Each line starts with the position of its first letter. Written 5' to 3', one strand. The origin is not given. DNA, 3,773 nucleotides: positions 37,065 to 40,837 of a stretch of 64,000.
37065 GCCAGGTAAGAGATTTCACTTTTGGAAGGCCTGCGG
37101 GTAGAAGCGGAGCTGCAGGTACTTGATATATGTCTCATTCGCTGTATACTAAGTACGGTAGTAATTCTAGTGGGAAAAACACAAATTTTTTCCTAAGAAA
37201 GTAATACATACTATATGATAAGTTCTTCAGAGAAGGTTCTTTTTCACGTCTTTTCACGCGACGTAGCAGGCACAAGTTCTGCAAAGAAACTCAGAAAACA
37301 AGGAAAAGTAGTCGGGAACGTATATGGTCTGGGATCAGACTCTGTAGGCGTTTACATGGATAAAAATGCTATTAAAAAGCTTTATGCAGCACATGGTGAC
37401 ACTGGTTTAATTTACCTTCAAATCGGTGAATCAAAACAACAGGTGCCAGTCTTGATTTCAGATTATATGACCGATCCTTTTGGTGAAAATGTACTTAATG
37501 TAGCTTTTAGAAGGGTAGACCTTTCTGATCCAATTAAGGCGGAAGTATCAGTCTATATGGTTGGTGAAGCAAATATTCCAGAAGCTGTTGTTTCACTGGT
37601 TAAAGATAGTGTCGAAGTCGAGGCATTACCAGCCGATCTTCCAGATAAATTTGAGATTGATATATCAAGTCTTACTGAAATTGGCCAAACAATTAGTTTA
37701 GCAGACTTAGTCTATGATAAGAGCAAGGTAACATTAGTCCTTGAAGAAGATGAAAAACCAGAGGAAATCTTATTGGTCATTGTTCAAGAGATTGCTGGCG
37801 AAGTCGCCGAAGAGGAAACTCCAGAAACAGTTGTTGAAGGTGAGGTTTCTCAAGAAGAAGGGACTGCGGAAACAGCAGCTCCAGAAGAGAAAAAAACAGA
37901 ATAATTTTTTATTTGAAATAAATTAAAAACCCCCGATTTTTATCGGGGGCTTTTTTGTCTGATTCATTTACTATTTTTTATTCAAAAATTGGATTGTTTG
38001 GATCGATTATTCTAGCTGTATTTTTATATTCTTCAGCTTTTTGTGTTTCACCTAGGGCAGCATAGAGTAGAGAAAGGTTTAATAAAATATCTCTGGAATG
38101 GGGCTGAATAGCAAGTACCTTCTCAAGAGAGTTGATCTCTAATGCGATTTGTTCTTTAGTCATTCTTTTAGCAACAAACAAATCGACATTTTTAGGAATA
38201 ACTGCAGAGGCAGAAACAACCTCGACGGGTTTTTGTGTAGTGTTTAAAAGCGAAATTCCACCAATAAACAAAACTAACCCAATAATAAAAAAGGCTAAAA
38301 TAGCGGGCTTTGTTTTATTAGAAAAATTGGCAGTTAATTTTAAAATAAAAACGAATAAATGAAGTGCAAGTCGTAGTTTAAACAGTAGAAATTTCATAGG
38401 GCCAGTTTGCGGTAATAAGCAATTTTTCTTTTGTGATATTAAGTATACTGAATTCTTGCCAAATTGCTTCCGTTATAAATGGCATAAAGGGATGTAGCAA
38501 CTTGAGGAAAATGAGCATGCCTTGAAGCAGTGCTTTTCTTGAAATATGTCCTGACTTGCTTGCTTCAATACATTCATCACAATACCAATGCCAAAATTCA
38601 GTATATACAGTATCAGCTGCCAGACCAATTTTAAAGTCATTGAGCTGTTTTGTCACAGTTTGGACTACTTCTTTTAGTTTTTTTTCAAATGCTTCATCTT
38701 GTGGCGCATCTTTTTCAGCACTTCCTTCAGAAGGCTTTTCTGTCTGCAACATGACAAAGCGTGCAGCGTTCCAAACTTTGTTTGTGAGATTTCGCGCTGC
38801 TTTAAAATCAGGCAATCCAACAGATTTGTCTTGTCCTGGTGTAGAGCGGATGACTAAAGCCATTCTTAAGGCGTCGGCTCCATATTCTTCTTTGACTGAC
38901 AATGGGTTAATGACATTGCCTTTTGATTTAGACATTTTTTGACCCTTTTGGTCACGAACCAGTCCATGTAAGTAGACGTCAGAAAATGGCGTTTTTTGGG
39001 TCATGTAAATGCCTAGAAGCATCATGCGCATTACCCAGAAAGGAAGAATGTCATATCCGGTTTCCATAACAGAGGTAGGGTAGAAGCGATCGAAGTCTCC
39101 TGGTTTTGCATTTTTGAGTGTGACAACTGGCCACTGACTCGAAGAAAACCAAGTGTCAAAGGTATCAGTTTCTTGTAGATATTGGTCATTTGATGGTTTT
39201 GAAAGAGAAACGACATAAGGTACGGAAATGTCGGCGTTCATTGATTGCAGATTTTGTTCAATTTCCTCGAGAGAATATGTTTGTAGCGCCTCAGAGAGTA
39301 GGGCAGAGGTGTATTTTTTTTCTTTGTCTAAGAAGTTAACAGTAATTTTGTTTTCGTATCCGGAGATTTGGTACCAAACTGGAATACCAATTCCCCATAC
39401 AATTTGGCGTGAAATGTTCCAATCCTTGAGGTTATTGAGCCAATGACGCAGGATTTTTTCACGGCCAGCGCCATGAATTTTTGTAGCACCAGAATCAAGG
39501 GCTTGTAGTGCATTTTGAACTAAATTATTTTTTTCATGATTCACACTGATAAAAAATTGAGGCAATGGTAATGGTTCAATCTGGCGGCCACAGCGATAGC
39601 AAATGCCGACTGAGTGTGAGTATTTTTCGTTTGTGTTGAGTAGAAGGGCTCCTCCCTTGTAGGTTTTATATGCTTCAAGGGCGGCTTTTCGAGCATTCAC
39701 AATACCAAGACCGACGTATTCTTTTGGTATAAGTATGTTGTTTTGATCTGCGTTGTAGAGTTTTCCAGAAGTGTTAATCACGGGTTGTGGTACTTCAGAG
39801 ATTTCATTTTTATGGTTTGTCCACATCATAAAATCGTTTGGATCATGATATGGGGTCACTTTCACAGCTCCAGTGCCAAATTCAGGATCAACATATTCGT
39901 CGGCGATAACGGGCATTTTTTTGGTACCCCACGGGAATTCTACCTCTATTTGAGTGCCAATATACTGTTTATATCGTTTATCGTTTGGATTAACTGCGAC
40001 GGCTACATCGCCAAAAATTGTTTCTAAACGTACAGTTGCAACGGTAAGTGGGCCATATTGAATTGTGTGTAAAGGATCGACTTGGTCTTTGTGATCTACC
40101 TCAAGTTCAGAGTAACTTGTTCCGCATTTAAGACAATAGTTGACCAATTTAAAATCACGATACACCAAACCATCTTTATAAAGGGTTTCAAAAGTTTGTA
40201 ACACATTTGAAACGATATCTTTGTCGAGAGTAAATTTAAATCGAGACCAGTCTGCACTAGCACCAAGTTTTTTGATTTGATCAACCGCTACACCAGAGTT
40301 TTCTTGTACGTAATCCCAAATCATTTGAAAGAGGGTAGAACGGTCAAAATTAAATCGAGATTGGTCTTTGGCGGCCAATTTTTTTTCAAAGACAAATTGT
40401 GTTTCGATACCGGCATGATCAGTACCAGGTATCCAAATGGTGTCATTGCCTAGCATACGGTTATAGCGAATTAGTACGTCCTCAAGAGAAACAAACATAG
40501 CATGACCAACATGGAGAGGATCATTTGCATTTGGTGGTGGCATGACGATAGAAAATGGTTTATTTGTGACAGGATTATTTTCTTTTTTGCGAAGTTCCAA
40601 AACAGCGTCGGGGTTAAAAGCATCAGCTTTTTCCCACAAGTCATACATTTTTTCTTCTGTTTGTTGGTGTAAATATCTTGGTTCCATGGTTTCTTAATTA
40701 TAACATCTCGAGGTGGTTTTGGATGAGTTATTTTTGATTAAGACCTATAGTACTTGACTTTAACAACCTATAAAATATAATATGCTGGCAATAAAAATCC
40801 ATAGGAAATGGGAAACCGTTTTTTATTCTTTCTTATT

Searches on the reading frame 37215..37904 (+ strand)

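Call 9: search_protein_families(library=pfam, proteins=[window:37215-37904:+], max_evalue=0.01)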
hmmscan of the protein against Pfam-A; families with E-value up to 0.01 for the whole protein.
window:37215-37904:+ (229 aa): 3 families
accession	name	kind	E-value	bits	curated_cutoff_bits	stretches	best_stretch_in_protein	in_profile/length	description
PF01386.24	Ribosomal_L25p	-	1.2e-13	51.8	23.6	1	14-98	5-82/82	Ribosomal L25p family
PF14693.11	Ribosomal_TL5_C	-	9.6e-12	45.5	27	1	107-179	2-74/84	Ribosomal protein TL5, C-terminal domain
PF23086.1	Tudor_Coilin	-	0.0073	17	27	0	96-119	21-44/105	Coilin, C-terminal Tudor domain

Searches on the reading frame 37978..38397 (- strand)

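Call 9: search_protein_families(library=pfam, proteins=[window:37978-38397:-], max_evalue=0.01)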
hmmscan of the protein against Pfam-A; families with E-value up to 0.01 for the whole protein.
window:37978-38397:- (139 aa): 5 families
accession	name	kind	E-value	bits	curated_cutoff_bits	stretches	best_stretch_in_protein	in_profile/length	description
PF14559.12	TPR_19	-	2.3e-05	25.1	25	1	89-136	12-59/68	Tetratricopeptide repeat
PF07719.23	TPR_2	-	0.0019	18.6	27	0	104-135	3-34/34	Tetratricopeptide repeat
PF13181.12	TPR_8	-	0.0062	17.1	25.7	0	104-124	3-23/34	Tetratricopeptide repeat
PF11846.14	Wzy_C_2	-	0.0069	16.8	28.5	0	80-131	125-175/191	Virulence factor membrane-bound polymerase, C-terminal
PF13432.12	TPR_16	-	0.0083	17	32.7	0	89-136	18-65/65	Tetratricopeptide repeat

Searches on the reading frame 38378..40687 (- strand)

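Call 9: search_protein_families(library=pfam, proteins=[window:38378-40687:-], max_evalue=0.01)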
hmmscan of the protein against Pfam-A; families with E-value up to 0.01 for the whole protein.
window:38378-40687:- (769 aa): 6 families
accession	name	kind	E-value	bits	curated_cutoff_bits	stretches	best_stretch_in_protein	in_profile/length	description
PF00133.28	tRNA-synt_1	-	5.3e-112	375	22.7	1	13-621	1-411/414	tRNA synthetases class I (I, L, M and V)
PF09334.17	tRNA-synt_1g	-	3.1e-23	82.6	20.1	3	50-197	6-135/391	tRNA synthetases class I (M)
PF08264.19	Anticodon_1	-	1.3e-18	67.7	25.1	1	664-764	1-106/148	Anticodon-binding domain of tRNA ligase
PF13603.12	tRNA-synt_1_2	-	3e-06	27.3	25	1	237-306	77-146/185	Leucyl-tRNA synthetase, editing domain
PF01406.26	tRNA-synt_1e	-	0.0037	17.1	27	0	566-612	235-281/301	tRNA synthetases class I (C) catalytic domain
PF01921.24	tRNA-synt_1f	-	0.0044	16.4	27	1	575-629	273-326/360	tRNA synthetases class I (K)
